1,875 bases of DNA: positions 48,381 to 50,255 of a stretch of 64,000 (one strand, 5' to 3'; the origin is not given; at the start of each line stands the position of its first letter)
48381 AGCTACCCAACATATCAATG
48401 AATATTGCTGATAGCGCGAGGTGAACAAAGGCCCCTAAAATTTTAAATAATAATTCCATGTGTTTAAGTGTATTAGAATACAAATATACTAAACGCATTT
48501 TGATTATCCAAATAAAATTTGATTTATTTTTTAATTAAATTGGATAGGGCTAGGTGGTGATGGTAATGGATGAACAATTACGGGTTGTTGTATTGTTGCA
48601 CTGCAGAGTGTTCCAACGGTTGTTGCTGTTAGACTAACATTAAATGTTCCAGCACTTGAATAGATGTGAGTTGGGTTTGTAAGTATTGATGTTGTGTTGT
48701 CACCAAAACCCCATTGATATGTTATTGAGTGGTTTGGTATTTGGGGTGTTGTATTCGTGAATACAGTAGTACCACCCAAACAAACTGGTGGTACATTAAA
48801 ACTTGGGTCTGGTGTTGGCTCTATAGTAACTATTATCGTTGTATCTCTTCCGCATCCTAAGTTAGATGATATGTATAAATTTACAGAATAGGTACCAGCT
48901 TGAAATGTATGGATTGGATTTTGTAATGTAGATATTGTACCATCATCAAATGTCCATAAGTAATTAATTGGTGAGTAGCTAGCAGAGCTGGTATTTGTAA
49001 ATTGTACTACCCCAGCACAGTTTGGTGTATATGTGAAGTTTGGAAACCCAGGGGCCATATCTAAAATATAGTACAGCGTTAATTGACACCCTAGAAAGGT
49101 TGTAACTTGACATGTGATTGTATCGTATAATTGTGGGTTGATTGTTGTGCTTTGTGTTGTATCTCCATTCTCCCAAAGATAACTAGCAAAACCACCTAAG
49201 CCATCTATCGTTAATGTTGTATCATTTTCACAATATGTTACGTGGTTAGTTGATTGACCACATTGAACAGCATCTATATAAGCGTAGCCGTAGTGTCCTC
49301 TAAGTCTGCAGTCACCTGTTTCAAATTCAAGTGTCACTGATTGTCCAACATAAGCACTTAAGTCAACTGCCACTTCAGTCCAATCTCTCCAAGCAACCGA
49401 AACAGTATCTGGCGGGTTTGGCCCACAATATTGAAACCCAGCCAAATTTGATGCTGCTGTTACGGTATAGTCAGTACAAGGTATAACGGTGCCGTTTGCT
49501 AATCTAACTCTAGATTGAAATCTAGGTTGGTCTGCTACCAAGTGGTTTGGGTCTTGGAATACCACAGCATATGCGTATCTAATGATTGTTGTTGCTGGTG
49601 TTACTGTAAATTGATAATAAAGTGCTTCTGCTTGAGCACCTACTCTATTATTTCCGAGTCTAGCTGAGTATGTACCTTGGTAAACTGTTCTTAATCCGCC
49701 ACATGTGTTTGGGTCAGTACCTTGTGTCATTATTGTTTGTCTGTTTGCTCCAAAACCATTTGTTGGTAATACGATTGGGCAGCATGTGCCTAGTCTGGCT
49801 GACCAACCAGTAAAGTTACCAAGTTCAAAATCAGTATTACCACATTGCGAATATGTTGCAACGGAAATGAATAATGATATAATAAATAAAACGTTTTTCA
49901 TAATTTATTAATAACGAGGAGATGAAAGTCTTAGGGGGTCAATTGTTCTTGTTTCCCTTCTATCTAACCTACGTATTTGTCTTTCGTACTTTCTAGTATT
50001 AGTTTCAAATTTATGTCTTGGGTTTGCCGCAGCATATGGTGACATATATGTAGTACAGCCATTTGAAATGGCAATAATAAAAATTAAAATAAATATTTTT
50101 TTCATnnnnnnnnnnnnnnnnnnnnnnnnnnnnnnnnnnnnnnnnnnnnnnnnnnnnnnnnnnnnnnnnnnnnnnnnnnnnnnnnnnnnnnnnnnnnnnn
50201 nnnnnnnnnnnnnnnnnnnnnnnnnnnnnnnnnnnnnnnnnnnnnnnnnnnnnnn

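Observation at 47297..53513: Host-like cell-envelope module with T9SS cargo in a phage genome (SPFH, PKD protein, T9SS type-B CTD protein, LpxH-like, GT2)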

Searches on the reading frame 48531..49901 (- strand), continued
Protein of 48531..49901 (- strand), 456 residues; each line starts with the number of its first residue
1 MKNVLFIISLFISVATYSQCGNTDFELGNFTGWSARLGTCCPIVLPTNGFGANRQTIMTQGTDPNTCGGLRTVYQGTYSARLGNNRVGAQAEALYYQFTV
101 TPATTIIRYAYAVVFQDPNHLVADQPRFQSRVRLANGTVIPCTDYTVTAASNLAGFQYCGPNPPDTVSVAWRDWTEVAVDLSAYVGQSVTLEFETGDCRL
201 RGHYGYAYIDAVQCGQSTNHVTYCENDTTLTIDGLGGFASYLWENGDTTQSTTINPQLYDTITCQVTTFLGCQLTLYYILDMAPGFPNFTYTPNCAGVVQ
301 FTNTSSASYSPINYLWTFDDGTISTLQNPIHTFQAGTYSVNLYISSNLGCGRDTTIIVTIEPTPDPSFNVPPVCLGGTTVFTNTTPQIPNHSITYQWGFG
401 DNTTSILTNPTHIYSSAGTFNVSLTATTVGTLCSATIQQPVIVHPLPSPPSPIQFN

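Call 61: search_dna_similar(query=window:48531-49901:-, collection=phages, mode=protein, max_rows=20, max_evalue=0.00001)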
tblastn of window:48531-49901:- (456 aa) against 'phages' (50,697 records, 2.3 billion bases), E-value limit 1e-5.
No match.

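Call 79: search_protein_families(library=pfam, proteins=[L083:8688-9602:+, L083:4977-5963:+, L063:10563-11477:+, L063:4632-5618:+, L083:5986-8676:+], max_evalue=0.001)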
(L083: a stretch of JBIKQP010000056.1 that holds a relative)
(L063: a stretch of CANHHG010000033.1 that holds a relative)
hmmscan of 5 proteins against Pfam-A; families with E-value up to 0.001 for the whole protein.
L083:8688-9602:+ (304 aa): 1 family
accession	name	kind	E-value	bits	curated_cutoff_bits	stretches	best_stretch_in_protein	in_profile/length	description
PF11751.14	PorP_SprF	-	4.7e-85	285.9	22.3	1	20-289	3-273/273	Type IX secretion system membrane protein PorP/SprF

L083:4977-5963:+ (328 aa): 1 family
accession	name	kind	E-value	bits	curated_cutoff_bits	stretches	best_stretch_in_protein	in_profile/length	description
PF11751.14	PorP_SprF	-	2e-39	136.2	22.3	1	18-313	3-273/273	Type IX secretion system membrane protein PorP/SprF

L063:10563-11477:+ (304 aa): 1 family
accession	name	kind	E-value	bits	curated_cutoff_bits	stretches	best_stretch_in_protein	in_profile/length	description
PF11751.14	PorP_SprF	-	3.2e-88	296.3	22.3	1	19-289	2-273/273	Type IX secretion system membrane protein PorP/SprF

L063:4632-5618:+ (328 aa): 1 family
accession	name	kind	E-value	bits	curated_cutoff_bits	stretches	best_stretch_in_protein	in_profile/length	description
PF11751.14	PorP_SprF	-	1.1e-39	137.1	22.3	1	18-313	3-273/273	Type IX secretion system membrane protein PorP/SprF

L083:5986-8676:+ (896 aa): 4 families
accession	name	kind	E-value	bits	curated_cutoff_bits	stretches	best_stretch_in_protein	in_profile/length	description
PF13585.12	CHU_C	-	6.8e-23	81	27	1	798-894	2-86/86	CHU_C Type IX secretion signal domain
PF18911.6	PKD_4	-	8.5e-18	64.6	27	1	288-370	4-83/85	PKD domain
PF00801.26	PKD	-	4.6e-12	46.2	23.5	1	315-366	25-77/80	PKD domain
PF19081.6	Ig_7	-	2.6e-11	44.1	27.3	1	718-793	1-83/84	Ig-like domain CHU_C associated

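Call 85: list_cluster_members(proteins=[P0107, P0187, P0264, P0062, P0013, P0122])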
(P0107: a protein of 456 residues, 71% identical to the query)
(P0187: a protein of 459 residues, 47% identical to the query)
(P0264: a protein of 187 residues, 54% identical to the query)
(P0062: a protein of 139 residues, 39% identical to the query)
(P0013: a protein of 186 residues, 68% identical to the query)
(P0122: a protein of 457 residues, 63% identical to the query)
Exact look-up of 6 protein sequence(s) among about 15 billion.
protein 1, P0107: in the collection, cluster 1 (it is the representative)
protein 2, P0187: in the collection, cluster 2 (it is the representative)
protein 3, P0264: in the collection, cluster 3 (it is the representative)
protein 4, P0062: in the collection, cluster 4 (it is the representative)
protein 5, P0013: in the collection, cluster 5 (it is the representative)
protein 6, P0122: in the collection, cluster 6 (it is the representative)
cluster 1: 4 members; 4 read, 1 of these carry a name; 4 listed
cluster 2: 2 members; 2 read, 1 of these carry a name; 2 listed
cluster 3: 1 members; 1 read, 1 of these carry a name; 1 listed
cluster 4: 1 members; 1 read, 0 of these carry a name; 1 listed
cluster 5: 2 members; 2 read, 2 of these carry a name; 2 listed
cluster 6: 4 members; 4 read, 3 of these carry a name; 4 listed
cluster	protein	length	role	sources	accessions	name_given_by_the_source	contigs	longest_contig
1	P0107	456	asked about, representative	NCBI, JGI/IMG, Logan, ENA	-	PKD repeat protein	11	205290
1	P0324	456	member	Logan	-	-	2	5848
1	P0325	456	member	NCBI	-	-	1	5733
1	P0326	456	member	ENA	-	-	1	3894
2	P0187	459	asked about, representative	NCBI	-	-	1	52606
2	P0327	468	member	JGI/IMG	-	hypothetical protein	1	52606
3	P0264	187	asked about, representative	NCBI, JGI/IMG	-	hypothetical protein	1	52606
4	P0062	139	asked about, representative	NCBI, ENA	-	-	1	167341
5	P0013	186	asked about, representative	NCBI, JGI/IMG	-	gliding motility-associated-like protein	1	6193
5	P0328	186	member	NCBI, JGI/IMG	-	gliding motility-associated-like protein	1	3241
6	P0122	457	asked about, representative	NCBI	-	-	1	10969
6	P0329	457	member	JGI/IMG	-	hypothetical protein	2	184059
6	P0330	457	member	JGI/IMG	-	hypothetical protein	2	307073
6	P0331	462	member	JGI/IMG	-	PKD repeat protein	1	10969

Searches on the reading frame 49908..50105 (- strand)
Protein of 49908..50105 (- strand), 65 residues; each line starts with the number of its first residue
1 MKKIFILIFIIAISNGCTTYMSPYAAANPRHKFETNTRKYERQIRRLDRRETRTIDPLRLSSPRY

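Call 3: search_protein_families(library=pfam, proteins=[window:49908-50105:-], max_evalue=0.01)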
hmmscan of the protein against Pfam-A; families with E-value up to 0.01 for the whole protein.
window:49908-50105:- (65 aa): 0 families

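Call 4: search_protein_families(library=ncbifam, proteins=[window:49908-50105:-], max_evalue=0.01)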
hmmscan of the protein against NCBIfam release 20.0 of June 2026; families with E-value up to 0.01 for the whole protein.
window:49908-50105:- (65 aa): 0 families

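Call 6: search_protein_families(library=phrogs, proteins=[window:49908-50105:-], max_evalue=0.001)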
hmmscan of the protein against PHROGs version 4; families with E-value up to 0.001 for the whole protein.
window:49908-50105:- (65 aa): 0 families
